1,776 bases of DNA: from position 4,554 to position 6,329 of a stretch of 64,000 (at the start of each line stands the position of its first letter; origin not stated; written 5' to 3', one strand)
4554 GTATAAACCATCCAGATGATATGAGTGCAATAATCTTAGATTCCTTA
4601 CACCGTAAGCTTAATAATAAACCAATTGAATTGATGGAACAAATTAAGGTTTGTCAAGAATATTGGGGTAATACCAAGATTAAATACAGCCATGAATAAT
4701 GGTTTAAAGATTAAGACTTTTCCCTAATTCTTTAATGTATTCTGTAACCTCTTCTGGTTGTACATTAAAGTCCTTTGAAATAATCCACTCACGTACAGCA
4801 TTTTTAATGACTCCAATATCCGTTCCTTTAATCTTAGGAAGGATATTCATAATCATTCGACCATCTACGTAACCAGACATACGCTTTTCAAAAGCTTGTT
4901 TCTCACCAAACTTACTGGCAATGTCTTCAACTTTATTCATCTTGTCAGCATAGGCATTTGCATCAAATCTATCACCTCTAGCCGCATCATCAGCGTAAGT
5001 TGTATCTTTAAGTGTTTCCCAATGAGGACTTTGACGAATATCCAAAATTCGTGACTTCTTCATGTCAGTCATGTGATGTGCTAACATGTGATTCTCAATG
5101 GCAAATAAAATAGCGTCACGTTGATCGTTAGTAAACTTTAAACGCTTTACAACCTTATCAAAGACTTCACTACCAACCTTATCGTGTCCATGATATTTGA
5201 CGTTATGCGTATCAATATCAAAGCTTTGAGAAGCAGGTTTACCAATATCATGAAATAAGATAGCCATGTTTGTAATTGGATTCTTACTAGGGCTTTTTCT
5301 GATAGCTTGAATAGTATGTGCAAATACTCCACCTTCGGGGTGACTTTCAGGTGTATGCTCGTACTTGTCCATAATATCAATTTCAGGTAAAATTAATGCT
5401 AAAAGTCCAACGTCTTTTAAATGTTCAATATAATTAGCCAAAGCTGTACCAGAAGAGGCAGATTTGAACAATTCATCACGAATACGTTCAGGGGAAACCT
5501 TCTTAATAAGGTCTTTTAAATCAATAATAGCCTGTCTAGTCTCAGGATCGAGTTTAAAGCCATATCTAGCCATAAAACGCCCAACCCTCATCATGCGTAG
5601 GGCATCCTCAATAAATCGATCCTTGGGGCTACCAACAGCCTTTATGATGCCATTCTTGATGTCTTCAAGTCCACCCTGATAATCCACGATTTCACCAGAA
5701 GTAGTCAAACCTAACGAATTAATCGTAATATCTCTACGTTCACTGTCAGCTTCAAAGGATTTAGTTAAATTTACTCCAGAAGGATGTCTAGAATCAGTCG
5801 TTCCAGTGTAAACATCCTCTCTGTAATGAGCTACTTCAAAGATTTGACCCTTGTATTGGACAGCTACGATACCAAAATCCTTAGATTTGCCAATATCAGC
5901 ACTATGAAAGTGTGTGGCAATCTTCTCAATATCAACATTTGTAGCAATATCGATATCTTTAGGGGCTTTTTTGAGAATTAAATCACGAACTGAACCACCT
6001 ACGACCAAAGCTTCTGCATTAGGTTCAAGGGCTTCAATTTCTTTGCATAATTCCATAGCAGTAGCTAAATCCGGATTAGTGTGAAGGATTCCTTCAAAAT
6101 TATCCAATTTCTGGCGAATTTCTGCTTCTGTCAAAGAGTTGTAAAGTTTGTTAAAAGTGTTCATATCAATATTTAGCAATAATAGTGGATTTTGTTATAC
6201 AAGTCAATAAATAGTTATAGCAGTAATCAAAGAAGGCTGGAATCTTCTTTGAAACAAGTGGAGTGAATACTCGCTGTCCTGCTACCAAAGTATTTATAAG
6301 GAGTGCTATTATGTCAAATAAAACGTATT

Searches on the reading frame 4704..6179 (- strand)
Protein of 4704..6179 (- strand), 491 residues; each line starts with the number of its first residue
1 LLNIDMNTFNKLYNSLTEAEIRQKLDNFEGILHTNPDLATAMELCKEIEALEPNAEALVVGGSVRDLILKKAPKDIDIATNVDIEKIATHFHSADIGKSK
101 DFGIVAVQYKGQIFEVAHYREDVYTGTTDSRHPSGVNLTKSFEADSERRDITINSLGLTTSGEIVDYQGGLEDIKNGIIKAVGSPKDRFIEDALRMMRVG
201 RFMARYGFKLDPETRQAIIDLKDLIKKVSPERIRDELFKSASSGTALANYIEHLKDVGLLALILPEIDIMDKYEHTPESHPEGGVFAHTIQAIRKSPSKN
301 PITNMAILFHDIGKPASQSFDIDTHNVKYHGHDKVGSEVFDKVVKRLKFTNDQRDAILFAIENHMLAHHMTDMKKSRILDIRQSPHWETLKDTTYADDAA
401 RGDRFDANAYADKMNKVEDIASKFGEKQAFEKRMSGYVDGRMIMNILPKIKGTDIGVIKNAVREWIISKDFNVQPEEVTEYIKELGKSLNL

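Call 9: search_protein_families(library=pfam, proteins=[window:4704-6179:-], max_evalue=0.001)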
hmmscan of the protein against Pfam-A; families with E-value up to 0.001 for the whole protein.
window:4704-6179:- (491 aa): 3 families
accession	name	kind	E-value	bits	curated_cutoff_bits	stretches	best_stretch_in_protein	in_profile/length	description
PF01743.26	PolyA_pol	-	1.2e-28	100.4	23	1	58-179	2-125/126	Poly A polymerase head domain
PF12627.12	PolyA_pol_RNAbd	-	1.2e-15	57.5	22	1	207-268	1-61/64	Probable RNA and SrmB- binding site of polymerase A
PF01966.28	HD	-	5.1e-07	30.4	22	1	303-407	27-115/116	HD domain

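Call 81: search_protein_families(library=ncbifam, proteins=[window:4704-6179:-], max_evalue=0.001)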
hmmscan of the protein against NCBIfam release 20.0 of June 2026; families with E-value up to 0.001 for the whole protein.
window:4704-6179:- (491 aa): 13 families
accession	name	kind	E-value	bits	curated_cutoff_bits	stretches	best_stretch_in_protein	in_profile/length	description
NF009814.0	PRK13299.1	equivalog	2.1e-58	198.3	290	1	54-271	20-232/396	CCA tRNA nucleotidyltransferase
TIGR02692.1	tRNA_CCA_actino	equivalog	1.7e-56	191.8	438.8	1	54-464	27-444/466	CCA tRNA nucleotidyltransferase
TIGR01942.1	pcnB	subfamily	5.4e-45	154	305.65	1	56-287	31-262/425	polynucleotide adenylyltransferase PcnB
NF008137.0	PRK10885.1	equivalog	1.1e-38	133.2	451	1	58-383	4-324/409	multifunctional CCA addition/repair protein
NF008634.1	PRK11623.1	equivalog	2.4e-33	115.4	702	1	56-267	62-283/469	polynucleotide adenylyltransferase PcnB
NF009813.0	PRK13298.1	equivalog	1.1e-22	80.5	606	1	58-380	4-324/417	tRNA CCA-pyrophosphorylase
NF009812.0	PRK13297.1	equivalog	2.4e-15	56.5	624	1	57-268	14-220/364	tRNA CCA-pyrophosphorylase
NF009811.0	PRK13296.1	equivalog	9.9e-15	54.2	469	1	58-269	4-210/360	CCA tRNA nucleotidyltransferase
NF041569.1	A-tRNAntase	equivalog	8.7e-14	50.7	1440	1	57-270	482-698/880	A-adding tRNA nucleotidyltransferase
TIGR00277.1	HDIG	domain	2e-06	27.6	27.6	1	304-348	31-73/84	HDIG domain-containing metalloprotein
NF002895.0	PRK03381.1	equivalog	6.7e-06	24.5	631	1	194-369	332-500/782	[protein-PII] uridylyltransferase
TIGR01693.1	UTase_glnD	equivalog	1.5e-05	23.5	519.4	0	186-368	329-521/850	[protein-PII] uridylyltransferase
NF052456.1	HyiscapDhHadC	equivalog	0.00067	18.7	700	0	407-490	137-220/372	(R)-2-hydroxyisocaproyl-CoA dehydratase subunit beta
